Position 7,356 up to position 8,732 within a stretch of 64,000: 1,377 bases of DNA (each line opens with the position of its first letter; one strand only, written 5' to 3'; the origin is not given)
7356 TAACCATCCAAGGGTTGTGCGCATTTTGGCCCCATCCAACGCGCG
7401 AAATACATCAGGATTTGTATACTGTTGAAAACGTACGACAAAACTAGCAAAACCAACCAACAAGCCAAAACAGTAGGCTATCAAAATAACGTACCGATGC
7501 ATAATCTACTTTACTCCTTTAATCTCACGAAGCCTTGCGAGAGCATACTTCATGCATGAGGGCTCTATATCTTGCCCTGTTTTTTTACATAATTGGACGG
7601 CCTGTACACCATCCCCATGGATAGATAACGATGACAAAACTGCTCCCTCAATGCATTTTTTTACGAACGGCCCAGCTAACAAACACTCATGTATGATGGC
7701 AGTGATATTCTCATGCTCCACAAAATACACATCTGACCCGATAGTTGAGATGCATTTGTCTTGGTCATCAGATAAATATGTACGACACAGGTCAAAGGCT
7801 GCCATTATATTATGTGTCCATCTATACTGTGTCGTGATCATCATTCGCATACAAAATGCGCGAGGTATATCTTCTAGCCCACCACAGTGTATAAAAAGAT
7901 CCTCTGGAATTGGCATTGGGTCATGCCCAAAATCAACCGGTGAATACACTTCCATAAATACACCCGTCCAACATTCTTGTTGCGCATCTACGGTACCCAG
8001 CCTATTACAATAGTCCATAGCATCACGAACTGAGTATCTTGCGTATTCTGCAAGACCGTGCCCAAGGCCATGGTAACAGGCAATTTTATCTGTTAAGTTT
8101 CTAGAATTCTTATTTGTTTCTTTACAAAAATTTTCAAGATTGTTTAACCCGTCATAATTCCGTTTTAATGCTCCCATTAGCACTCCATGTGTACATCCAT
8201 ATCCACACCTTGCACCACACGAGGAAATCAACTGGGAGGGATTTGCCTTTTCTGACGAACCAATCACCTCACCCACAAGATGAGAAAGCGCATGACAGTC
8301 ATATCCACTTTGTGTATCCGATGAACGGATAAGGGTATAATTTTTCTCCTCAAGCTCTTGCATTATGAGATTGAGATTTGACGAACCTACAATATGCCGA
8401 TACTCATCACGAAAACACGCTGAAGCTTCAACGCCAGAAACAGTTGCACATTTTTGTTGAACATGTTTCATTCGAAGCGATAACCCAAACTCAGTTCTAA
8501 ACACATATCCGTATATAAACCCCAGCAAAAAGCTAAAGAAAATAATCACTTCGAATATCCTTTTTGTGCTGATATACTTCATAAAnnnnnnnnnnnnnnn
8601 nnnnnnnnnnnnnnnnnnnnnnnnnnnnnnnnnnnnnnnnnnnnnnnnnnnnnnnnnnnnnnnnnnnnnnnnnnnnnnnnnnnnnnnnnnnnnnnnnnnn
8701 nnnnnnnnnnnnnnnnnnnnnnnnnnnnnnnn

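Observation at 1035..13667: Tandem array of 10 diversified paralogs of an unrecognised, membrane-anchored Cys/His-rich protein family, with two more distal members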

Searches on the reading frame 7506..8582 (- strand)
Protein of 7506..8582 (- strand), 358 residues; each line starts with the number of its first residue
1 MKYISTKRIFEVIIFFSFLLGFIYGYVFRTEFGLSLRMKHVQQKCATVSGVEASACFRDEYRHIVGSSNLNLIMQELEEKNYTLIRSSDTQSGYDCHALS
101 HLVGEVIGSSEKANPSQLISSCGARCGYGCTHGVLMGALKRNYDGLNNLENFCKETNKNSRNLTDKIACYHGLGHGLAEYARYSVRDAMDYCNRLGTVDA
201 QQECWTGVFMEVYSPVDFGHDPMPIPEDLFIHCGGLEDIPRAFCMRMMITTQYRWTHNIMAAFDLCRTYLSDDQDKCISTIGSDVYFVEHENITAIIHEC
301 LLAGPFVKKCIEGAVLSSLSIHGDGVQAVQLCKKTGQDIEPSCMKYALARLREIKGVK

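Call 4: search_protein_families(library=pfam, proteins=[window:7506-8582:-], max_evalue=1)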
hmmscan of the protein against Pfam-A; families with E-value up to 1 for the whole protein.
window:7506-8582:- (358 aa): 0 families

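Call 5: search_protein_families(library=ncbifam, proteins=[window:7506-8582:-], max_evalue=1)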
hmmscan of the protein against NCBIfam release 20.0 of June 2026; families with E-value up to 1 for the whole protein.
window:7506-8582:- (358 aa): 0 families

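Call 8: find_homologous_proteins(query=window:7506-8582:-)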
Query window:7506-8582:- (358 aa): 21 proteins with E <= 0.001 among 1577 candidates.
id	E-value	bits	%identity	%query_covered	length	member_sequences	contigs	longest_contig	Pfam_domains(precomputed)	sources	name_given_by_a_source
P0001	9.7e-153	527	100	62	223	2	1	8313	-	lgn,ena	-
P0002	1.2e-96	342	46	95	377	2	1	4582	-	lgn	-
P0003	2.0e-90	322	44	97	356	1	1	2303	-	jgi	jgi:hypothetical protein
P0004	3.1e-90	321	42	96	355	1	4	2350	-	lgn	-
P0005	1.3e-89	319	45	90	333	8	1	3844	-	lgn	-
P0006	1.5e-89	319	42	90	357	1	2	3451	-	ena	-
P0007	2.3e-88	315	42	98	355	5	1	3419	-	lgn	-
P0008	8.4e-84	300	42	90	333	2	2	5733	-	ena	-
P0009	1.1e-78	283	38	97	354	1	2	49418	-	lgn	-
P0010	1.8e-78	282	37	97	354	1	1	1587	-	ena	-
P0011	1.6e-76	276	39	96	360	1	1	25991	-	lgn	-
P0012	7.6e-59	218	32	96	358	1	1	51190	-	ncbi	-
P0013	4.9e-43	166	29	96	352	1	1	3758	-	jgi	jgi:hypothetical protein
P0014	2.1e-32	131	29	84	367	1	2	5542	PF07066.18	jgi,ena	-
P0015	2.7e-20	91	27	83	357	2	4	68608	-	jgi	-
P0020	5.3e-5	41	23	81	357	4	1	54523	-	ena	-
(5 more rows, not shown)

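Call 9: search_solved_structures(query=A1, max_evalue=10)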
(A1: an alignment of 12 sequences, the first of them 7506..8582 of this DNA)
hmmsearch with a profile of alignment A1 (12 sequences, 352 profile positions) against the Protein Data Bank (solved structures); distinct sequences matched with E-value up to 10: 0.

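Call 21: predict_structure(alignment_id=A2)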
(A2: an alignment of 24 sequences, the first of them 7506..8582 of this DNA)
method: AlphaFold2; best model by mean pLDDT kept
length: 358 residues; sequences in the alignment: 24
mean_pLDDT: 90.8   pTM: 0.86
mean pLDDT of the five models: 90.8, 88.9, 88.8, 88.1, 87.3
residues with pLDDT >= 90: 280; 70-90: 55; 50-70: 15; < 50: 8
segments of 3 or more residues with pLDDT < 50: 85-92
pLDDT, mean of each block of 10 residues (from residue 1): 84 96 85 89 91 94 94 91 50 76 96 91 89 95 92 73 86 96 95 95 96 87 94 94 97 96 98 97 95 97 97 95 90 97 97 80
secondary structure, 60 per line:
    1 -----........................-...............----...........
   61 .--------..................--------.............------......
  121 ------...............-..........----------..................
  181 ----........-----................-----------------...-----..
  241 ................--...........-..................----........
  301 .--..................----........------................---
elements in order: H6-29 H31-45 H50-61 H70-87 H96-108 H115-120 H127-141 H143-152 H163-180 H185-192 H198-213 H239-256 H259-269 H271-288 H293-301 H304-321 H326-333 H340-355

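Call 23: search_protein_representatives(alignment_id=A2)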
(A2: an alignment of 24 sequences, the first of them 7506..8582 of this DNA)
Query: 24 sequences, 357 profile positions. Proteins with E-value up to 0.001 (for the whole library): 7910; up to 1e-10: 6658; up to 1e-30: 3054. The best 150 are listed.
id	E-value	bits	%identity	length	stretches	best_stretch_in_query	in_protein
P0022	0.0e+00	1053.9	-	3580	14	94-353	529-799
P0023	4.7e-216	733.3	-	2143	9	92-347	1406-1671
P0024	8.9e-183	623.9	-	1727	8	63-351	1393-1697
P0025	4.6e-180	614.9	-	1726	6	59-352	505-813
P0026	5.0e-180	614.8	-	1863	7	35-353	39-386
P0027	2.1e-130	451.6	-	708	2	4-351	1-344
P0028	7.3e-130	449.8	-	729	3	47-350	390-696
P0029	9.7e-130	449.4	-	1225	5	70-291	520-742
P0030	4.0e-127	440.8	-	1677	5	71-351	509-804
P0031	1.4e-124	432.5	-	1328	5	57-353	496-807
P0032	4.4e-123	427.5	-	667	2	5-349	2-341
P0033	1.6e-117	409.2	-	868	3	64-352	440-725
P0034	1.7e-111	389.4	-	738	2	7-288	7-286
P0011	7.7e-110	383.9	-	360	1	3-355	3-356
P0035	3.6e-109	381.7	-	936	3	45-347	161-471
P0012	5.7e-103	361.3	-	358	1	4-355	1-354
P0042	6.0e-97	341.5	-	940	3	10-350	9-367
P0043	1.7e-94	333.4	-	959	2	86-354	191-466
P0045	1.4e-93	330.5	-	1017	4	53-287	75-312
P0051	5.9e-89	315.2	-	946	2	64-353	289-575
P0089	1.3e-72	261.5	-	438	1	39-352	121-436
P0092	1.5e-71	258.0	-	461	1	39-349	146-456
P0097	1.2e-70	255.0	-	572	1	13-350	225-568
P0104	1.8e-69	251.1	-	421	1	39-352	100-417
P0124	3.3e-67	243.7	-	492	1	26-348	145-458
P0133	1.2e-65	238.6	-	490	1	46-351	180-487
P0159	1.0e-62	229.0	-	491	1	55-349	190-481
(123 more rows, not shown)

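Call 25: search_protein_families(library=pfam, proteins=[P0097, P0133, P0159, P0124, P0092, P0089, P0104, P0043, P0051, P0035], max_evalue=0.01)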
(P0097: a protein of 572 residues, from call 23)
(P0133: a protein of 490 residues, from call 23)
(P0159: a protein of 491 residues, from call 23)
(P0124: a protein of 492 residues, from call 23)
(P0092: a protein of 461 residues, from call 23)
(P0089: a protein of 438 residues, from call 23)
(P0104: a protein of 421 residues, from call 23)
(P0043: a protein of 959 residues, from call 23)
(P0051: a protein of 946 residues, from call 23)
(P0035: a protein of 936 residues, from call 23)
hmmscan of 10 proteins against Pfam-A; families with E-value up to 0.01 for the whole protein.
P0097 (572 aa): 0 families

P0133 (490 aa): 1 family
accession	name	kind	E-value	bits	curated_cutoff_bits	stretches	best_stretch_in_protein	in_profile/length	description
PF00173.33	Cyt-b5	-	2.8e-19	69.3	23.7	1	67-140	3-72/74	Cytochrome b5-like Heme/Steroid binding domain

P0159 (491 aa): 2 families
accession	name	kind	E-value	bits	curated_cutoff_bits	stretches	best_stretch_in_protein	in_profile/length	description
PF13473.12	Cupredoxin_1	-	1.2e-09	38.6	27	1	22-127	4-104/104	Cupredoxin-like domain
PF00127.26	Copper-bind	-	0.008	17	21.2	0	49-127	13-98/99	Copper binding proteins, plastocyanin/azurin family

P0124 (492 aa): 0 families

P0092 (461 aa): 1 family
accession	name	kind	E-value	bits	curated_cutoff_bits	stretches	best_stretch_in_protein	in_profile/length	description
PF13473.12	Cupredoxin_1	-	4.1e-05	24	27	1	39-133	15-104/104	Cupredoxin-like domain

P0089 (438 aa): 0 families

P0104 (421 aa): 0 families

P0043 (959 aa): 3 families
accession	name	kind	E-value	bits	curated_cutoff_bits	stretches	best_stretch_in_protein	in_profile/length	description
PF13473.12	Cupredoxin_1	-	1.1e-18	67.5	27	2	9-116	2-104/104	Cupredoxin-like domain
PF00127.26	Copper-bind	-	0.00033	21.4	21.2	0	539-611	14-89/99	Copper binding proteins, plastocyanin/azurin family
PF07732.21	Cu-oxidase_3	-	0.0092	16.5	21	0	30-117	15-115/119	Multicopper oxidase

P0051 (946 aa): 1 family
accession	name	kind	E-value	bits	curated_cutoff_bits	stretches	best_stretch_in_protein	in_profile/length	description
PF13473.12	Cupredoxin_1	-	0.0009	19.7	27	1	136-172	17-55/104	Cupredoxin-like domain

P0035 (936 aa): 1 family
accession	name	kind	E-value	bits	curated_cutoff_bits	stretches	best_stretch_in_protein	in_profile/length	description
PF13473.12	Cupredoxin_1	-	4.4e-12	46.4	27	2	503-593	19-104/104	Cupredoxin-like domain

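Call 33: find_encoding_contigs(protein=P0012, flank=10000, max_places=3)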
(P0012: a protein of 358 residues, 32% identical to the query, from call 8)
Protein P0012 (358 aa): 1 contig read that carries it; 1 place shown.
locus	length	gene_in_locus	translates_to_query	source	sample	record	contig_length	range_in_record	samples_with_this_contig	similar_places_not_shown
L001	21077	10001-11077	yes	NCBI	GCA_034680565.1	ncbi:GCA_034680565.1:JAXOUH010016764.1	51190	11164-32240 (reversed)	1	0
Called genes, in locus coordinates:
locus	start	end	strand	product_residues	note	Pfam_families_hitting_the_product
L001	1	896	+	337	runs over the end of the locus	-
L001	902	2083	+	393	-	-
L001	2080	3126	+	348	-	-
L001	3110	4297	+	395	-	-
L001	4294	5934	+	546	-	PF13231:PMT_2 (weak)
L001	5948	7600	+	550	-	-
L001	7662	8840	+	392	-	-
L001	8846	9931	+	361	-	-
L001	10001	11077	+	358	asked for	-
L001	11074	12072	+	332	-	-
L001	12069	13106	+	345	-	-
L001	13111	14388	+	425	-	-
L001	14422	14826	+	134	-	PF13473:Cupredoxin_1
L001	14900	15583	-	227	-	-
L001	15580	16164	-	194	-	-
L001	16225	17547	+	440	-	PF00657:Lipase_GDSL (weak), PF13472:Lipase_GDSL_2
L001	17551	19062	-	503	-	PF00884:Sulfatase, PF01663:Phosphodiest (faint), PF16347:SGSH_C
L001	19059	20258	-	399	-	PF00884:Sulfatase, PF16347:SGSH_C (faint)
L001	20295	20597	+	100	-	-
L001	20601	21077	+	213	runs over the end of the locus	-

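Call 34: find_encoding_contigs(protein=P0015, flank=10000, max_places=3)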
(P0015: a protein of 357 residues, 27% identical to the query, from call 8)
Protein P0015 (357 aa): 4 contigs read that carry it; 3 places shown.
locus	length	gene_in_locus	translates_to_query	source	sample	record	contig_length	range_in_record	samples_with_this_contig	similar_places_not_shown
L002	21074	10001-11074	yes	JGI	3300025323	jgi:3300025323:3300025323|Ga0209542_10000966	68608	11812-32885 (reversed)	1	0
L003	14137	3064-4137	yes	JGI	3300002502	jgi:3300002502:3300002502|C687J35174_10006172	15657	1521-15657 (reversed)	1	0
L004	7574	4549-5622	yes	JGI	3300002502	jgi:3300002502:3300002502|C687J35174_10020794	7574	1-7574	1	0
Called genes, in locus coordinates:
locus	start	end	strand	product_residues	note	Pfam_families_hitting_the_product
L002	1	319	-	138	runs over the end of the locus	PF02130:YbeY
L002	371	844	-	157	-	PF09424:YqeY, PF02637:GatB_Yqey (weak)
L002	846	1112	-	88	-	PF01165:Ribosomal_S21 (weak)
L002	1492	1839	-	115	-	PF11969:DcpS_C, PF01230:HIT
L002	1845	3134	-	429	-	PF01409:tRNA-synt_2d (faint), PF13393:tRNA-synt_His, PF00152:tRNA-synt_2 (faint), PF00587:tRNA-synt_2b, PF03129:HGTP_anticodon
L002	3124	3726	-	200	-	PF10502:Peptidase_S26, PF00717:Peptidase_S24 (weak)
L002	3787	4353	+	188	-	PF01195:Pept_tRNA_hydro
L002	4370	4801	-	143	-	-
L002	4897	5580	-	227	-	PF05552:MS_channel_1st_1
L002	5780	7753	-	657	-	PF03030:H_PPase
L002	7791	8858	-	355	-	PF02646:RmuC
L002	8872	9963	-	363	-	-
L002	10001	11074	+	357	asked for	-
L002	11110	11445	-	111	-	-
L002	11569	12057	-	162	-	-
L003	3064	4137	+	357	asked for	-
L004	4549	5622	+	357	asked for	-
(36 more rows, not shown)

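Call 35: find_encoding_contigs(protein=P0020, flank=10000, max_places=3)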
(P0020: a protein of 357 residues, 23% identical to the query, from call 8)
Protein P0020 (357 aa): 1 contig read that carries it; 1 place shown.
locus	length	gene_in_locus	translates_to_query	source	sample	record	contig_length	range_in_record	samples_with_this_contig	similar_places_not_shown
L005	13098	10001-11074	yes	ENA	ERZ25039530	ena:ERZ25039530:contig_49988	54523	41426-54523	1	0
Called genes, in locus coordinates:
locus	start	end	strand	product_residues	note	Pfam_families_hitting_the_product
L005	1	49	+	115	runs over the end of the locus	-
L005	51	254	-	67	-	-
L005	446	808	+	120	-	PF05899:Cupin_3 (weak), PF07883:Cupin_2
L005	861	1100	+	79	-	-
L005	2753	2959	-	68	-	-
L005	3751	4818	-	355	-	PF02979:NHase_alpha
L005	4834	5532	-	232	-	PF02211:NHase_beta_C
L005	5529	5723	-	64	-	PF09490:CbtA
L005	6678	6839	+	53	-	-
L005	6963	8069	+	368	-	-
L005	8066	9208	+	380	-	-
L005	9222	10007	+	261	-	-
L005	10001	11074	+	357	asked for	-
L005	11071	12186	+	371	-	-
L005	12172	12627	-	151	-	PF10604:Polyketide_cyc2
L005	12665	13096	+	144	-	?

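Call 37: find_homologous_proteins(query=A2, max_evalue=0.00001)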
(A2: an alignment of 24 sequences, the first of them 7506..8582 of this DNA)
Query A2 (24 sequences) (358 aa, profile of the alignment): 28 proteins with E <= 0.00001 among 6940 candidates.
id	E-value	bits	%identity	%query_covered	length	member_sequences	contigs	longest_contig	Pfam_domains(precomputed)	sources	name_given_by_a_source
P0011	2.4e-109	384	39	96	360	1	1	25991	-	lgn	-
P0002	3.1e-107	377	46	95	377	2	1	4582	-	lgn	-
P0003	1.3e-105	372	44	97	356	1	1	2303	-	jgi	jgi:hypothetical protein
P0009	3.4e-104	367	38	97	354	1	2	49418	-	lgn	-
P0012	1.8e-102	361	32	96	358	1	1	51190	-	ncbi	-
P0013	1.9e-101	358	29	96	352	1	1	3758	-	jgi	jgi:hypothetical protein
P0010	7.2e-94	333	37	97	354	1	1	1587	-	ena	-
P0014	1.3e-93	332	29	84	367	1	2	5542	PF07066.18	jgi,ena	-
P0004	6.9e-90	320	42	96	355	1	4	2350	-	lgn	-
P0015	1.3e-89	319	27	83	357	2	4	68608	-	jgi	-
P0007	3.0e-89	318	42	98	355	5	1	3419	-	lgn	-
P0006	8.5e-87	310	42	90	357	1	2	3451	-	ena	-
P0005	3.7e-84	301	45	90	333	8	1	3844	-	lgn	-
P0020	5.9e-83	297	23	81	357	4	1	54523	-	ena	-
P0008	3.4e-82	295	42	90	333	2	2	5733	-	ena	-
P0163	2.1e-75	272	27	60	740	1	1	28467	-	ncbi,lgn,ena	-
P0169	1.6e-10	59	35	12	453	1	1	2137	-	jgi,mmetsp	mmetsp:Transcript_6512/g.22466 ORF Transcript_6512/g.22466 Transcript_6512/m.22466 type:complete len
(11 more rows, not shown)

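Call 46: find_related_loci(query=A3, collection=genome_contigs, flank=6000)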
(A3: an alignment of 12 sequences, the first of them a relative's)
Query A3 (367 aa) in genome_contigs; peptide patterns used: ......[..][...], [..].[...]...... (x = any residue, [..] = any of these).
600 stretches matched a pattern (row limit reached: there are more); 472 encode a relative of the query (tblastn E <= 1e-3); the best 80 are kept; 80 distinct loci.
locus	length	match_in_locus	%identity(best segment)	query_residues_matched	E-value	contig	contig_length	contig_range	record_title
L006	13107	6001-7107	70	1-367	2e-176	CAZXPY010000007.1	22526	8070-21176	MAG TPA_asm: uncultured Gammaproteobacteria bacterium isolate binchicken_co134_1330 genome assembly, contig: NODE_4785_l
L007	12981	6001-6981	42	31-359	4e-89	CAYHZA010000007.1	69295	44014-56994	MAG TPA_asm: uncultured Candidatus Saccharibacteria bacterium isolate ERP119705_co17_168 genome assembly, contig: NODE_2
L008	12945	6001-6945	43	52-367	8e-86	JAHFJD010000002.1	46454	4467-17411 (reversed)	MAG: Candidatus Doudnabacteria bacterium isolate nzgw378 NODE_442_length_46455_cov_4.361743, whole genome shotgun sequen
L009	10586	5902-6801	43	61-359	7e-86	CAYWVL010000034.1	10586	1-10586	MAG TPA_asm: uncultured Bdellovibrionales bacterium isolate SRP170004_co1_593 genome assembly, contig: NODE_10154_length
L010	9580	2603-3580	42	43-367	2e-85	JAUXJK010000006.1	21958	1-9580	MAG: Actinomycetes bacterium isolate CSMAG_3080 CSMAG_3080_k127_16443818_length_21958_cov_305.7707, whole genome shotgun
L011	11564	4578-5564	43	29-359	1e-84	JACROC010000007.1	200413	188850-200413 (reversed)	MAG: Candidatus Harrisonbacteria bacterium isolate NC_groundwater_1951_Pr3_S-0.2um_42_5 scaffold_759644, whole genome sh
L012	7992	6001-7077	39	4-360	2e-83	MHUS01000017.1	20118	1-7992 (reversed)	MAG: Candidatus Yonathbacteria bacterium RIFCSPHIGHO2_01_FULL_51_10 rifcsphigho2_01_scaffold_22151, whole genome shotgun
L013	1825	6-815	49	100-367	2e-87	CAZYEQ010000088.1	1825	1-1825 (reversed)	MAG TPA_asm: uncultured Gammaproteobacteria bacterium isolate SRP219642_co4_14 genome assembly, contig: NODE_119586_leng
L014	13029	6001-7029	40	15-359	1e-82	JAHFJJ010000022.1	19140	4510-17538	MAG: Candidatus Doudnabacteria bacterium isolate nzgw383 NODE_3255_length_19141_cov_4.713670, whole genome shotgun seque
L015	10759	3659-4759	39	11-359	1e-82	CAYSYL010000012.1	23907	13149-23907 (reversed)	MAG TPA_asm: uncultured Candidatus Peribacteria bacterium isolate SRP257259_co1_27 genome assembly, contig: NODE_2385_le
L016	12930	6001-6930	40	61-367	3e-82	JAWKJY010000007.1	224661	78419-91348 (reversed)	MAG: Thermoleophilia bacterium isolate BC2.49 BC2.49.fa-7, whole genome shotgun sequence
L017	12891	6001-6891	43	65-359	3e-82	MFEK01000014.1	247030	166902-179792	MAG: Candidatus Doudnabacteria bacterium RIFCSPHIGHO2_01_FULL_46_14 rifcsphigho2_01_scaffold_56, whole genome shotgun se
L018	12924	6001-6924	40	57-367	6e-82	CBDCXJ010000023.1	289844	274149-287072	MAG: Gaiellaceae bacterium isolate 5b833b31-763d-41a9-83c8-cc356e1f4743 genome assembly, contig: contig_23, whole genome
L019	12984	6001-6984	40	12-356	5e-82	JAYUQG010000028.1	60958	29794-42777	MAG: bacterium isolate GL114_DN_metabat_102 GL114_DN_metabat_102_27, whole genome shotgun sequence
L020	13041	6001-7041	39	6-348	8e-82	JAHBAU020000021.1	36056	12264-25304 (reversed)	MAG: Candidatus Saccharibacteria bacterium isolate AQU-11 c_000000008046, whole genome shotgun sequence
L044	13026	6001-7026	40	1-348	2e-78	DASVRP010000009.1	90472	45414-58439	MAG TPA_asm: Candidatus Saccharimonadales bacterium isolate SMAG_U3239 k141_221219, whole genome shotgun sequence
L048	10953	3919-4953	37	25-367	1e-77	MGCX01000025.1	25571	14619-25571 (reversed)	MAG: Candidatus Saccharibacteria bacterium RIFCSPHIGHO2_12_FULL_49_19 rifcsphigho2_12_scaffold_4135, whole genome shotgu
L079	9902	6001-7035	36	19-357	3e-74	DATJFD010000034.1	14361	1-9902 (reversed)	MAG TPA_asm: Candidatus Binatia bacterium isolate SMAG_U15450 k141_8424214, whole genome shotgun sequence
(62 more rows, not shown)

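Call 48: fold_search(model_id=the predicted structure, library=pdb)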
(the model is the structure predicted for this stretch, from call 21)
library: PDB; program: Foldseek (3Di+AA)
matches with E <= 10: 710; with E <= 0.001: 0
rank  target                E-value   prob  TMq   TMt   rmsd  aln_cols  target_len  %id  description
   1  2j9q_A                7.5e-02  0.77  0.22  0.24  14.8       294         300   10  A novel conformation for the TPR domain of pex5p (released 2007-04-17)
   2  8cwy_A                1.3e-01  0.66  0.23  0.19  17.4       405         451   10  Accurate computational design of genetically encoded 3D protein crystals (released 2023-11-01)
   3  3sf4_C                1.3e-01  0.44  0.19  0.20  19.5       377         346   14  Crystal structure of the complex between the conserved cell polarity proteins Inscuteable and LGN (released 2011-11-23)
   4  5orm                  1.4e-01  0.38  0.18  0.19  23.0       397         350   11  Crystal structure of designed cPPR-Telo1 (released 2018-06-20)
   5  7ue2_A                1.5e-01  0.38  0.17  0.19  17.9       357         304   10  Crystal structure of designed helical repeat protein RPB_PLP3_R6 bound to PLPx6 peptide (released 2023-03-29)
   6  9mg8_B                1.5e-01  0.18  0.15  0.15  23.6       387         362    9  Crystal Structure of b-iTHR-110 (released 2025-12-17)
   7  8syn_A                1.6e-01  0.75  0.26  0.15  15.9       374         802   10  Human VPS35L/VPS29/VPS26C Complex (released 2023-11-01)
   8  5ctr_A                1.6e-01  0.54  0.19  0.21  19.0       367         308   10  Crystal structure of human SART3 HAT-C domain-human USP4 DUSP-UBL domain complex (released 2016-04-27)
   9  6xte_A                1.8e-01  0.69  0.25  0.11  16.8       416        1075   14  Human karyopherin RanBP5 (isoform-1) (released 2020-04-22)
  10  5f0k_C                1.8e-01  0.51  0.22  0.19  19.7       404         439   11  Structure of VPS35 N terminal region (released 2016-12-07)
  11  7pks_d                2.0e-01  0.60  0.22  0.12  19.2       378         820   10  Structural basis of Integrator-mediated transcription regulation (released 2021-12-08)
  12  7m6k_B                2.1e-01  0.69  0.26  0.28  13.7       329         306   13  Crystal structure of the ARM domain from Drosophila SARM1 in complex with VMN (released 2022-02-02)
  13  1fch_A                2.1e-01  0.44  0.21  0.23  16.4       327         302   11  CRYSTAL STRUCTURE OF THE PTS1 COMPLEXED TO THE TPR REGION OF HUMAN PEX5 (released 2000-12-06)
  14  6c6k_A                2.1e-01  0.33  0.19  0.16  21.8       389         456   10  Structural basis for preferential recognition of cap 0 RNA by a human IFIT1-IFIT3 protein complex (released 2018-04-04)
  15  6vfk_B                2.1e-01  0.30  0.17  0.20  18.6       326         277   10  De novo designed tetrahedral nanoparticle T33_dn10 displaying 4 copies of BG505-SOSIP trimer on the surface (released 2020-07-22)
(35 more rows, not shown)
